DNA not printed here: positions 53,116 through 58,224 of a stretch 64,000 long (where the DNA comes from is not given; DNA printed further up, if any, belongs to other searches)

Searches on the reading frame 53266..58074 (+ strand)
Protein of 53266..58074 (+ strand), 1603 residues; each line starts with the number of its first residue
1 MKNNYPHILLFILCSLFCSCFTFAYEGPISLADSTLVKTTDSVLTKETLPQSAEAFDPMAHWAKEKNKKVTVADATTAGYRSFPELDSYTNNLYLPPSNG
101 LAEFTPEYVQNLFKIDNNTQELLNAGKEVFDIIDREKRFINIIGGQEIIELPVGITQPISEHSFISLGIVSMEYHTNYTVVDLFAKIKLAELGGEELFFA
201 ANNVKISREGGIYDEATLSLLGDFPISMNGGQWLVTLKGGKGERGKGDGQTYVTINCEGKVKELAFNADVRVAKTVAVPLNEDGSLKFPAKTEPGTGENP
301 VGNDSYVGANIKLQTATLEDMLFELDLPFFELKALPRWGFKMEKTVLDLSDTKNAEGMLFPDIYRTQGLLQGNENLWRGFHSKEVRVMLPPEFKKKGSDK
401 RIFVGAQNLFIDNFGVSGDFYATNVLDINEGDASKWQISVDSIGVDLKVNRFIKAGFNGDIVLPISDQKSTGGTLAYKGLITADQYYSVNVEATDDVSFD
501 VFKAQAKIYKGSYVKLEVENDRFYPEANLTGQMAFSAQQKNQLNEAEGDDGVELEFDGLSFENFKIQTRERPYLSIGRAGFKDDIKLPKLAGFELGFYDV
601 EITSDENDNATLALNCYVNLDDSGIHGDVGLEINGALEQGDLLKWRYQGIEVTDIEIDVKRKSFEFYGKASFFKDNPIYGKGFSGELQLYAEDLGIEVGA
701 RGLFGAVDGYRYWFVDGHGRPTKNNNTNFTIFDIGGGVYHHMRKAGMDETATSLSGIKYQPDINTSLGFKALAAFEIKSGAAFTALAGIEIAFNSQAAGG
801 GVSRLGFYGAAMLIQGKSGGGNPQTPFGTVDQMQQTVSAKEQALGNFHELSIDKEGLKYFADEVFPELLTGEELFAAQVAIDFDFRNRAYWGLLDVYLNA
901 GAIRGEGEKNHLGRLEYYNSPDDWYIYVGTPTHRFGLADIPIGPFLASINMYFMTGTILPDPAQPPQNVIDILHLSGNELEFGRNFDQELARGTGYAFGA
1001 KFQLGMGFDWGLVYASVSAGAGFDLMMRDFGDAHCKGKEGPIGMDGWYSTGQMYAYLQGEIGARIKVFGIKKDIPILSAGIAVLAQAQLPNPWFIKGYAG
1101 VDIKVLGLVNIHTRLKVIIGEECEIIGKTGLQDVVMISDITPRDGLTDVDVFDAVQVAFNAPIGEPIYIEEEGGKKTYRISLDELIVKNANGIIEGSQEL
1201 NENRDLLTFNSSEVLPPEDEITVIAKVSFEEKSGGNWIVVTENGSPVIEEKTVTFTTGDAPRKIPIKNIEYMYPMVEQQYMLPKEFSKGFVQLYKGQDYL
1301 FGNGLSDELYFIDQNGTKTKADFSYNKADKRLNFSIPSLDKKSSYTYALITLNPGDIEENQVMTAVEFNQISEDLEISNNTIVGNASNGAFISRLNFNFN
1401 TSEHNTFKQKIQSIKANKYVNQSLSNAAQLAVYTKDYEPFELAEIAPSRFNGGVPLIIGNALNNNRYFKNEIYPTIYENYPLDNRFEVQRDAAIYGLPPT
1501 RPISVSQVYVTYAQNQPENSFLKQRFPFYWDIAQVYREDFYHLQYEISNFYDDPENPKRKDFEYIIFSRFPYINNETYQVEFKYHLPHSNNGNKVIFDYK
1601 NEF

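Call 4: search_protein_families(library=pfam, proteins=[window:53266-58074:+], max_evalue=0.1)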
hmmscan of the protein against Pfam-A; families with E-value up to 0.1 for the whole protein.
window:53266-58074:+ (1603 aa): 0 families

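Call 5: search_protein_families(library=ncbifam, proteins=[window:53266-58074:+], max_evalue=0.1)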
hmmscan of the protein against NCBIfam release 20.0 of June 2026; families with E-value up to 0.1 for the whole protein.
window:53266-58074:+ (1603 aa): 0 families

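Call 78: search_solved_structures(query=window:53266-58074:+, max_evalue=1)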
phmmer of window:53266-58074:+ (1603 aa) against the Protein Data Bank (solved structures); distinct sequences matched with E-value up to 1: 0.
